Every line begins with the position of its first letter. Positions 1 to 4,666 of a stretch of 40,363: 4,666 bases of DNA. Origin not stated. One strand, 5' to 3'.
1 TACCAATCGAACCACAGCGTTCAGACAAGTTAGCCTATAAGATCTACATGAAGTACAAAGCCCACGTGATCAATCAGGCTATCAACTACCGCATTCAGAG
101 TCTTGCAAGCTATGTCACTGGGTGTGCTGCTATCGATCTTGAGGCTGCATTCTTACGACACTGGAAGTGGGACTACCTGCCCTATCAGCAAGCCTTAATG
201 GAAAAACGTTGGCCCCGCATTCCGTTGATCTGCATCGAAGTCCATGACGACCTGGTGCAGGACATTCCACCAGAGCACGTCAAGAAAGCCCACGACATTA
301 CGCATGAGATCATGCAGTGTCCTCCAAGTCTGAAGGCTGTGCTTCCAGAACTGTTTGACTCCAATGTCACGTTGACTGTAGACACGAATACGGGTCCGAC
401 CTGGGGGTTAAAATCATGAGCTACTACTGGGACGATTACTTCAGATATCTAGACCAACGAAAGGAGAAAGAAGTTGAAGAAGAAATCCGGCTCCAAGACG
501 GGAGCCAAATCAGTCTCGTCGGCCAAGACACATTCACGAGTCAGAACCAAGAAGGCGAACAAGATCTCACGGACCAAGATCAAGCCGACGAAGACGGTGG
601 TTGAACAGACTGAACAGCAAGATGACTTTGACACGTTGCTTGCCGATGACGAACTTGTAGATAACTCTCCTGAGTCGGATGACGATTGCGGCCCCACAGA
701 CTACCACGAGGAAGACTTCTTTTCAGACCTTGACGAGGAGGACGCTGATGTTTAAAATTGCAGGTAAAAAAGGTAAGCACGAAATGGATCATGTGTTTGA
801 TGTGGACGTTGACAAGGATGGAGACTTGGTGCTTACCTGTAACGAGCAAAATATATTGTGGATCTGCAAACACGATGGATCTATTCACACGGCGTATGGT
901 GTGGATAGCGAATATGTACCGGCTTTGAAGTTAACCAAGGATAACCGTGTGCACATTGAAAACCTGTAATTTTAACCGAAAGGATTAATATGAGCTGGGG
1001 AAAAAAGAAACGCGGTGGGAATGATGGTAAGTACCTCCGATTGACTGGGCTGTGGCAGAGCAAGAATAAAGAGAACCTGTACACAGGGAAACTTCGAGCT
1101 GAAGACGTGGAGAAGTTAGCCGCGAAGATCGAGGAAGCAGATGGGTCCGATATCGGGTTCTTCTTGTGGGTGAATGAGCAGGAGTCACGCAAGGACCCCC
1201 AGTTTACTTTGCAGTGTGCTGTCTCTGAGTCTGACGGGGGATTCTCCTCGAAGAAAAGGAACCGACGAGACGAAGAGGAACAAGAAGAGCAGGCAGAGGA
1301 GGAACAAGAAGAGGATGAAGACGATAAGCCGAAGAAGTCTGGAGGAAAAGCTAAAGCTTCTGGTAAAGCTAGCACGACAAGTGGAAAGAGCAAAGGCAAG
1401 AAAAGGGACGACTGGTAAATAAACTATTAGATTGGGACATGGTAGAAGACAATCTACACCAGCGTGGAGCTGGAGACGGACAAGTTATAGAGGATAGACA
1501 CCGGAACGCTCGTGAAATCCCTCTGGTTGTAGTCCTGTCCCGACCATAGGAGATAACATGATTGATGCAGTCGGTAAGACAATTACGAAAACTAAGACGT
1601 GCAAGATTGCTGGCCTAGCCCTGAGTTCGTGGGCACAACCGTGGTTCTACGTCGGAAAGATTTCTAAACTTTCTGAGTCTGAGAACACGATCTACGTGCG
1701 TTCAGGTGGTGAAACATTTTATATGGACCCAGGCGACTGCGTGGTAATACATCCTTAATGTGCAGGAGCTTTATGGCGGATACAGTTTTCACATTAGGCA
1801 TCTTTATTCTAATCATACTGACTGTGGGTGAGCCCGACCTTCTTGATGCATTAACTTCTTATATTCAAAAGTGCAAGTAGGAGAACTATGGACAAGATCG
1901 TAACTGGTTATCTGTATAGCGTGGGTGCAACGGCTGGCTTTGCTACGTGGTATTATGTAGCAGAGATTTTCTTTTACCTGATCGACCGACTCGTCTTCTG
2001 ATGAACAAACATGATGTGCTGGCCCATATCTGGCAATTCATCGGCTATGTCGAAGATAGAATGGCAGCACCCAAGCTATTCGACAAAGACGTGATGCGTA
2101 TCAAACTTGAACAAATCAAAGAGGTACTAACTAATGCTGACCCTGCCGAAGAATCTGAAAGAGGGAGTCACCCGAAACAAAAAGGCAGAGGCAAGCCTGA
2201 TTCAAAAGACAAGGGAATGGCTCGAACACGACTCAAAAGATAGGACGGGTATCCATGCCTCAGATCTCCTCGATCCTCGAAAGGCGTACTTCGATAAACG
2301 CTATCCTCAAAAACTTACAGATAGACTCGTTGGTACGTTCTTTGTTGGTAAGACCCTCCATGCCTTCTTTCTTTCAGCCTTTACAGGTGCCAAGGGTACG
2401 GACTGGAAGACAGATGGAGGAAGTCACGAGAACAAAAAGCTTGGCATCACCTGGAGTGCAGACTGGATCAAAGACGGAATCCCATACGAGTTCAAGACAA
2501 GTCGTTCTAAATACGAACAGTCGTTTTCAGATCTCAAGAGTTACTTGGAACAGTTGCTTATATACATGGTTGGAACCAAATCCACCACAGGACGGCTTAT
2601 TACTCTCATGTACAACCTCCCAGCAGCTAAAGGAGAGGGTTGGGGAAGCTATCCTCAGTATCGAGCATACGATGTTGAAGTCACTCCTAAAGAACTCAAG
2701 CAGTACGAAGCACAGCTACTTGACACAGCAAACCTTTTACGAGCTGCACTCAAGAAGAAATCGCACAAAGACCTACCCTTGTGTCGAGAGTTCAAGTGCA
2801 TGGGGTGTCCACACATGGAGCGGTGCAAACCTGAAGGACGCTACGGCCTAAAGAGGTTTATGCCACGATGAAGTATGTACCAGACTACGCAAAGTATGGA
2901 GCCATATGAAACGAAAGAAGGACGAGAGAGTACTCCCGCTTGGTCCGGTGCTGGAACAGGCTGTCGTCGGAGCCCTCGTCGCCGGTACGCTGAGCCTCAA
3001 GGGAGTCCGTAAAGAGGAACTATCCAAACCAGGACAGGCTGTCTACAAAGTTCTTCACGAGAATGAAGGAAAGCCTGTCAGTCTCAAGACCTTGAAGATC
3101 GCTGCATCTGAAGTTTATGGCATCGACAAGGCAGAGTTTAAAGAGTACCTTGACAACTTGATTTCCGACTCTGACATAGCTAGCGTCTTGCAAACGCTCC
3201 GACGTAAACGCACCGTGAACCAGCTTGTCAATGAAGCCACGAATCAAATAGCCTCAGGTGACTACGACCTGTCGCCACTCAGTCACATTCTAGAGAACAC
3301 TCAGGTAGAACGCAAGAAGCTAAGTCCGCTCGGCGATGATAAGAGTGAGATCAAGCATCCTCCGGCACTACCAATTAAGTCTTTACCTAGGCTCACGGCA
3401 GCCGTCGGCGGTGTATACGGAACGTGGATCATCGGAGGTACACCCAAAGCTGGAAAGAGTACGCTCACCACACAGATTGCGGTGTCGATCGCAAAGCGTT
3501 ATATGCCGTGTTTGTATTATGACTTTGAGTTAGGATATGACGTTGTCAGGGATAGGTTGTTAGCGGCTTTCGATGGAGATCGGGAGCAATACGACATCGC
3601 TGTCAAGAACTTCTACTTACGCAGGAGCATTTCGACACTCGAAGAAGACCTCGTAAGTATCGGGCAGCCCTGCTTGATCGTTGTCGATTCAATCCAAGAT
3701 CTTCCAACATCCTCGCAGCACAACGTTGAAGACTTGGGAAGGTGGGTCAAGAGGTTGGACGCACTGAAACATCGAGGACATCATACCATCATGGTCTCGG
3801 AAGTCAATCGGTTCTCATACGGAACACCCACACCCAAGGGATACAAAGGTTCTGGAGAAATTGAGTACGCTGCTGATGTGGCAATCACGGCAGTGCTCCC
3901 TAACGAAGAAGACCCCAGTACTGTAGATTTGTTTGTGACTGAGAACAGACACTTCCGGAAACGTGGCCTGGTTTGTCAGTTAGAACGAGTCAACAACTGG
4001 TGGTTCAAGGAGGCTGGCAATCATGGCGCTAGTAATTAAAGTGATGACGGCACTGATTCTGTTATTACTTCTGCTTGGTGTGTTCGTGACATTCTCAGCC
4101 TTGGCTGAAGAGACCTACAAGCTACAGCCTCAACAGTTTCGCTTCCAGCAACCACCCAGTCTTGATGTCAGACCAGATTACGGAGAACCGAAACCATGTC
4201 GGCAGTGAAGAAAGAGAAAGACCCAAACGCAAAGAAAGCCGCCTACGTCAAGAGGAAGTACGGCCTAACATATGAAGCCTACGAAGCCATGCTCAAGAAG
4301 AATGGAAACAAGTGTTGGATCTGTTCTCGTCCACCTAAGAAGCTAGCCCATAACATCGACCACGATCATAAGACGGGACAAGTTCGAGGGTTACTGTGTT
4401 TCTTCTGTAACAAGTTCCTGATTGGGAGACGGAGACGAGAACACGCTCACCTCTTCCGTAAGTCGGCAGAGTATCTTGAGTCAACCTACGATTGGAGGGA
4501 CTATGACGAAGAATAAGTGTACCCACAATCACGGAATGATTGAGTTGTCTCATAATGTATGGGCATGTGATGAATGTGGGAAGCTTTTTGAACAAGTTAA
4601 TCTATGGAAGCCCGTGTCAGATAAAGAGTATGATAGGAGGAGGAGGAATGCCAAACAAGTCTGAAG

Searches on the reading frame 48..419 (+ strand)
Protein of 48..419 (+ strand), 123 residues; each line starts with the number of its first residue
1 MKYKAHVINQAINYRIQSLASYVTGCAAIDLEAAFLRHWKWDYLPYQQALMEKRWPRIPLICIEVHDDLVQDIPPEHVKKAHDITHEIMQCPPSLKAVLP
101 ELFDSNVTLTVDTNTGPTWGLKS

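Call 103: search_protein_families(library=pfam, proteins=[window:48-419:+], max_evalue=0.001)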
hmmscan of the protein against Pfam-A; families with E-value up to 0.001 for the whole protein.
window:48-419:+ (123 aa): 1 family
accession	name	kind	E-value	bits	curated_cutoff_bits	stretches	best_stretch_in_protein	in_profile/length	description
PF00476.26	DNA_pol_A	-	2.8e-08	33.5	34.3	1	7-120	292-380/381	DNA polymerase family A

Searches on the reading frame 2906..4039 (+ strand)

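Call 103: search_protein_families(library=pfam, proteins=[window:2906-4039:+], max_evalue=0.001)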
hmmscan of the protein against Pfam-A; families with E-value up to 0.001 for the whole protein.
window:2906-4039:+ (377 aa): 2 families
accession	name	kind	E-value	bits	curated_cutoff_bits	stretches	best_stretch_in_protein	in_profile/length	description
PF13481.12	AAA_25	-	4.8e-13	49.6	27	1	172-297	34-187/195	AAA domain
PF03796.21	DnaB_C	-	0.00034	20.5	27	0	174-221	22-70/255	DnaB-like helicase C terminal domain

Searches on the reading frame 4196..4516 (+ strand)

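Call 103: search_protein_families(library=pfam, proteins=[window:4196-4516:+], max_evalue=0.001)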
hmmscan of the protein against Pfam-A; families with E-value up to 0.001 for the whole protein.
window:4196-4516:+ (106 aa): 1 family
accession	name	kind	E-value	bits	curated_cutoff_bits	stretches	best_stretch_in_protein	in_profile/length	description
PF02945.21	Endonuclease_7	-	2e-20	72.9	23.6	1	18-96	4-82/82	Recombination endonuclease VII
